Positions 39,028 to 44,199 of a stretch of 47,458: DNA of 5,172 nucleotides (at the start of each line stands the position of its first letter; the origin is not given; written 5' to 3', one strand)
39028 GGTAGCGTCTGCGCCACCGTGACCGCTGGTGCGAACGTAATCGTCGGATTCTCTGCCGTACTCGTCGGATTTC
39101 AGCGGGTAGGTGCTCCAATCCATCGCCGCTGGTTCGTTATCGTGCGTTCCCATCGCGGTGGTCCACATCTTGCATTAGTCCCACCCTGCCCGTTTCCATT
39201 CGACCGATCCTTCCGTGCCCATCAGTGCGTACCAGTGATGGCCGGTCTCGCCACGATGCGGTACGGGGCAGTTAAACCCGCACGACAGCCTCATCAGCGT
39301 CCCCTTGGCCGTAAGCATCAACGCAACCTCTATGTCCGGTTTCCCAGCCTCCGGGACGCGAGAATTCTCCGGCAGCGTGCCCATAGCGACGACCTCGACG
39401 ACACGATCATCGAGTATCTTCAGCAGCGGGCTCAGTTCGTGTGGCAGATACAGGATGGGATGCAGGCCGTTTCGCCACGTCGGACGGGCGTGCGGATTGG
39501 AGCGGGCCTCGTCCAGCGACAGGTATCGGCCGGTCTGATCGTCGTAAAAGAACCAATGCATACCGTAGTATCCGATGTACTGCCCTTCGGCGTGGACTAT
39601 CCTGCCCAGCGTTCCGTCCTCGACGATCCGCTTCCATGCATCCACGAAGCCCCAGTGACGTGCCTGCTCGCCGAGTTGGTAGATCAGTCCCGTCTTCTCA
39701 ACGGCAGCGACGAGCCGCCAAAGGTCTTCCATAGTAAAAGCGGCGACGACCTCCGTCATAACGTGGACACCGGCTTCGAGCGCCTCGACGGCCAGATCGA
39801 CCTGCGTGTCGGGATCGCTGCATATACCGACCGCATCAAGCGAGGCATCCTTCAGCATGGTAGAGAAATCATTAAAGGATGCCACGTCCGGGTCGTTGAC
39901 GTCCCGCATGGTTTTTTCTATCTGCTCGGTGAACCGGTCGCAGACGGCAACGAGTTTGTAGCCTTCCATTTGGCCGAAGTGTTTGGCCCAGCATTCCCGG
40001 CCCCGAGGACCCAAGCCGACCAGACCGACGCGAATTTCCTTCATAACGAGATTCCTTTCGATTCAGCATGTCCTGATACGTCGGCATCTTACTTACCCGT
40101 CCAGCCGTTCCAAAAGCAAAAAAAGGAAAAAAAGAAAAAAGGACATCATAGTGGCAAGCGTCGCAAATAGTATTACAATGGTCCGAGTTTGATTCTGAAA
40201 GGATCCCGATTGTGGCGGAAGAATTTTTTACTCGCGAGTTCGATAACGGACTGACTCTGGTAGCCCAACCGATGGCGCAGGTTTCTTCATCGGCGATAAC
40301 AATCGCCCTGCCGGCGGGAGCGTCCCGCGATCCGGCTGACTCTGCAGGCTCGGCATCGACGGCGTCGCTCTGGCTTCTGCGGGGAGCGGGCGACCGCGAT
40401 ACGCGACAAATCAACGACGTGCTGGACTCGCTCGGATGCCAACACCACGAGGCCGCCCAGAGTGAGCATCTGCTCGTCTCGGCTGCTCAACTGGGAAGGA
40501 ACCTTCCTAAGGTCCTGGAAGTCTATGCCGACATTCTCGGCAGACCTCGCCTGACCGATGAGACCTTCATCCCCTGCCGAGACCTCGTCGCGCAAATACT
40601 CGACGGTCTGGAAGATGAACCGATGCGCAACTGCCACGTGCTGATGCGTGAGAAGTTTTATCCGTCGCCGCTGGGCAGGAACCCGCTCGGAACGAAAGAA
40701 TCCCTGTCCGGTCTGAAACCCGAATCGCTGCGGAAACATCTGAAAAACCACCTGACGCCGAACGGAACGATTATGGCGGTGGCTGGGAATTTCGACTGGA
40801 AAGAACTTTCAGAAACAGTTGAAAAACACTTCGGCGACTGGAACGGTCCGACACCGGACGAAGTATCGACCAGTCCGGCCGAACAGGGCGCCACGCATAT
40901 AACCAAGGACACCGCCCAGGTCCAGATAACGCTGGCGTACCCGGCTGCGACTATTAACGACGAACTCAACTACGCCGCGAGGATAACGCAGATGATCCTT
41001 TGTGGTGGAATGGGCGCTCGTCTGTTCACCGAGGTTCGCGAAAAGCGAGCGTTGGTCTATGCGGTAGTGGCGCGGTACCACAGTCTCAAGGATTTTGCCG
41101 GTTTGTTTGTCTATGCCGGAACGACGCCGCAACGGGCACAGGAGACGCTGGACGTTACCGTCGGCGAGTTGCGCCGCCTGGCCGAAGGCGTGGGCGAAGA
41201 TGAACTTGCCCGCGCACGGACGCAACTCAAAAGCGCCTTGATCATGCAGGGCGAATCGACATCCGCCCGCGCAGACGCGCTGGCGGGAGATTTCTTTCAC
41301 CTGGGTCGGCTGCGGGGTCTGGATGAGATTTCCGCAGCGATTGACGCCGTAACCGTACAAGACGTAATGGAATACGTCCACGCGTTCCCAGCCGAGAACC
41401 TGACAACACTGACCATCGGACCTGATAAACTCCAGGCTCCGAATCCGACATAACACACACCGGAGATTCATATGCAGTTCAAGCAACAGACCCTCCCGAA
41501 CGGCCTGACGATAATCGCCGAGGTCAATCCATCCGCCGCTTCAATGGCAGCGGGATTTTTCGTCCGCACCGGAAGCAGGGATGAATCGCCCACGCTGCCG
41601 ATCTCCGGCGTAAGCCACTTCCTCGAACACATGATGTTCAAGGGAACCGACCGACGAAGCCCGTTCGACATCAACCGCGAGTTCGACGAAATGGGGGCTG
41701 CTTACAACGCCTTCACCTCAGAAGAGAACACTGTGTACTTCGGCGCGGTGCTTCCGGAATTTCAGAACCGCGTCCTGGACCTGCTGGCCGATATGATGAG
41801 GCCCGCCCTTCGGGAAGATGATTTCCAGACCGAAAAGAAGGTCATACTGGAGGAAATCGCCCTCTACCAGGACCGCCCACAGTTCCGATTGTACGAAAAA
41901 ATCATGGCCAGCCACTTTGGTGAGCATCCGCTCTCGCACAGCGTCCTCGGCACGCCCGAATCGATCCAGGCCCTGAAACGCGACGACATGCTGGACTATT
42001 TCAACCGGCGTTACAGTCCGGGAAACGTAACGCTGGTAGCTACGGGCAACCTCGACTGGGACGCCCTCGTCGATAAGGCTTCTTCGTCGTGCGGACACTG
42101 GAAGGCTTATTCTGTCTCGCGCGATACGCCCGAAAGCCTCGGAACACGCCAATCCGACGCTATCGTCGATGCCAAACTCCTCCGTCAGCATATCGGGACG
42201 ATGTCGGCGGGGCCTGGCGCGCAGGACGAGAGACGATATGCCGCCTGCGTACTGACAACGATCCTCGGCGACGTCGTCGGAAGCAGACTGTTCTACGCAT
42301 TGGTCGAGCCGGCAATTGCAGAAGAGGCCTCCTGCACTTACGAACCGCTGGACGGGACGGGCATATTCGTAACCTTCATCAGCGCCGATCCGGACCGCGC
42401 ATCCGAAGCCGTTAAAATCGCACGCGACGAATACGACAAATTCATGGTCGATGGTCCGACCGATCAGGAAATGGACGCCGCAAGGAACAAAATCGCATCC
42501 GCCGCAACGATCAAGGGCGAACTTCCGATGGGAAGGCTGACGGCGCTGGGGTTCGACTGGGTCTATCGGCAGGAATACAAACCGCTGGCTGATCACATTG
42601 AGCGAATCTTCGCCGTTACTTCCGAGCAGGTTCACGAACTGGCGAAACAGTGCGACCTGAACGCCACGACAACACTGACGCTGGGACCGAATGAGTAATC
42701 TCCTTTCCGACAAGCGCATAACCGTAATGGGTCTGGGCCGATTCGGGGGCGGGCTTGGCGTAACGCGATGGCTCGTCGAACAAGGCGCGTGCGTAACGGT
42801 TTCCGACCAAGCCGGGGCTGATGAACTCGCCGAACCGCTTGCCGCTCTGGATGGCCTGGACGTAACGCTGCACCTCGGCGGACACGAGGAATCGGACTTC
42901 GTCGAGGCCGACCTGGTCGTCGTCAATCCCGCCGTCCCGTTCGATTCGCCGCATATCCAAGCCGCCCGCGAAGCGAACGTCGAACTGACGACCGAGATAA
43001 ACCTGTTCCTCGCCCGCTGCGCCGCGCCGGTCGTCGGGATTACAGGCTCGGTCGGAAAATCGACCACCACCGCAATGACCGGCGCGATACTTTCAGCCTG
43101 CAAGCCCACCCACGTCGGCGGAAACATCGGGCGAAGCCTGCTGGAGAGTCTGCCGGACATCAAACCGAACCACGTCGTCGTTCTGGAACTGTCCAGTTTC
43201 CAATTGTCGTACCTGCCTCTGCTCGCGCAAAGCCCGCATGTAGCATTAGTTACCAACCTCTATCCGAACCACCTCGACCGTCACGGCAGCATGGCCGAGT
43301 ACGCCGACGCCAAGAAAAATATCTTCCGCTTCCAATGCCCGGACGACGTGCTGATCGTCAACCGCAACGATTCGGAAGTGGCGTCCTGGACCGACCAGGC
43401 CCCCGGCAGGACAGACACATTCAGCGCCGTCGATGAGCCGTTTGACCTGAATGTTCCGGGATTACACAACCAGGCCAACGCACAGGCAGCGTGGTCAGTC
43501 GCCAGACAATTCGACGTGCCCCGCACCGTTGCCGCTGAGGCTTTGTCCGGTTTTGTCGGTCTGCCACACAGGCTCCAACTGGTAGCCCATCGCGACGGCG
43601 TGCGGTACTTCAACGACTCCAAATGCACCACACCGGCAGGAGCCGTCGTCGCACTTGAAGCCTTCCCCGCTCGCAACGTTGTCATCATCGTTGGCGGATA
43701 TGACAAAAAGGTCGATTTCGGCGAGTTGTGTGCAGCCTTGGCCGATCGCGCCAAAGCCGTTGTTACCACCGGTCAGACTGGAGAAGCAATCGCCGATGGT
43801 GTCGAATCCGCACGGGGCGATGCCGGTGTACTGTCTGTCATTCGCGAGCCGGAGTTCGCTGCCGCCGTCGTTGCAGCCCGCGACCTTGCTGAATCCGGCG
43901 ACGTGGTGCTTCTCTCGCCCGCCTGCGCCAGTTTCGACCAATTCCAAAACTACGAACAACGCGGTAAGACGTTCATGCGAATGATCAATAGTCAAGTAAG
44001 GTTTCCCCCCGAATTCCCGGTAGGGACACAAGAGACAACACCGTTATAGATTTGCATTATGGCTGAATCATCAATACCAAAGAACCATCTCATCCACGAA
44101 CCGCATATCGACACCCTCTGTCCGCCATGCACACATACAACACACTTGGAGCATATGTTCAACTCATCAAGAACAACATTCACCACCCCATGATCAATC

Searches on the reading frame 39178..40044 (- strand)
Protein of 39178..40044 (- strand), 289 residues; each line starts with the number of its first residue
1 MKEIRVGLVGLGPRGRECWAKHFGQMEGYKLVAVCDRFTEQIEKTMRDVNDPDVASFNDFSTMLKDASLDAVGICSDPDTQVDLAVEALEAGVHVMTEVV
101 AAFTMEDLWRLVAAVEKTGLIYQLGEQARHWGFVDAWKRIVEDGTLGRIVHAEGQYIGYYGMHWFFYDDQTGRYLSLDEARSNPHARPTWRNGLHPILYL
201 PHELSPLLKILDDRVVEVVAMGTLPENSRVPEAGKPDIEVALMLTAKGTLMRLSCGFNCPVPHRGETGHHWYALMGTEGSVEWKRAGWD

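Call 14: search_protein_families(library=pfam, proteins=[window:39178-40044:-])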
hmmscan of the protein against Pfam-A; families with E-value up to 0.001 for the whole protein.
window:39178-40044:- (289 aa): 2 families
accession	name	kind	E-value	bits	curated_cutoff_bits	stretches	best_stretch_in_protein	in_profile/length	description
PF01408.29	GFO_IDH_MocA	-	2.5e-17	64.1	24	1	4-125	1-119/120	Oxidoreductase family, NAD-binding Rossmann fold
PF22725.1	GFO_IDH_MocA_C3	-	1e-08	35.6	27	1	137-282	4-124/124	GFO/IDH/MocA C-terminal domain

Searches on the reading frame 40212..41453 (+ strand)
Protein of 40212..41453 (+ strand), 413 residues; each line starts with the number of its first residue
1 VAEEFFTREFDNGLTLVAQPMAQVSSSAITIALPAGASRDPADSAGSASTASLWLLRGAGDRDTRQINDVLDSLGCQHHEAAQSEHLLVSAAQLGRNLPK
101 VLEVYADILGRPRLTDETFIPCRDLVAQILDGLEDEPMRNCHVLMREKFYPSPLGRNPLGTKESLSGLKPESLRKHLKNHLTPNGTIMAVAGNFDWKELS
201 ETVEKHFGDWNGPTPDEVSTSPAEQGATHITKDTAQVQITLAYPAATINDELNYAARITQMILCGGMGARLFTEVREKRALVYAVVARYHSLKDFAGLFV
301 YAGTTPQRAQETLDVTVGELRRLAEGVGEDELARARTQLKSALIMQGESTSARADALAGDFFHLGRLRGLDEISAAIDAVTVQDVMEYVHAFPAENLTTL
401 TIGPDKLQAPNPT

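Call 14: search_protein_families(library=pfam, proteins=[window:40212-41453:+])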
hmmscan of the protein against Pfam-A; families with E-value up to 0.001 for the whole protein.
window:40212-41453:+ (413 aa): 2 families
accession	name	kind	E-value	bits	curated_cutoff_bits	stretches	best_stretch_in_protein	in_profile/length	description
PF05193.26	Peptidase_M16_C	-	6e-35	121.2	23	1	169-339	3-181/181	Peptidase M16 inactive domain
PF00675.25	Peptidase_M16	-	1.2e-06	29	22.3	1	23-137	9-123/149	Insulinase (Peptidase family M16)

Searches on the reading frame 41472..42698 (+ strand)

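Call 14: search_protein_families(library=pfam, proteins=[window:41472-42698:+])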
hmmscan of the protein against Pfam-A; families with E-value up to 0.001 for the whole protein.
window:41472-42698:+ (408 aa): 2 families
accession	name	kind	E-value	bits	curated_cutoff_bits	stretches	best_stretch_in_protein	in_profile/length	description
PF00675.25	Peptidase_M16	-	1.3e-31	110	22.3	1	14-161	2-148/149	Insulinase (Peptidase family M16)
PF05193.26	Peptidase_M16_C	-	1.6e-22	80.7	23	1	168-340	2-180/181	Peptidase M16 inactive domain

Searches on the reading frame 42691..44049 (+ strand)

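Call 14: search_protein_families(library=pfam, proteins=[window:42691-44049:+])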
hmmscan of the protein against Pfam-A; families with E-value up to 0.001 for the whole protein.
window:42691-44049:+ (452 aa): 3 families
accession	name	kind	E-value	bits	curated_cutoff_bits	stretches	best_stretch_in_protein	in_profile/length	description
PF08245.18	Mur_ligase_M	-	1.6e-23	84.2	24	1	117-245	1-146/200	Mur ligase middle domain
PF02875.26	Mur_ligase_C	-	5.5e-16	60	28.4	1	293-412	1-127/127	Mur ligase, glutamate ligase domain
PF21799.2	MurD-like_N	-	1.3e-13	51.5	27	1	8-99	1-86/88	Mur ligase MurD-like, N-terminal domain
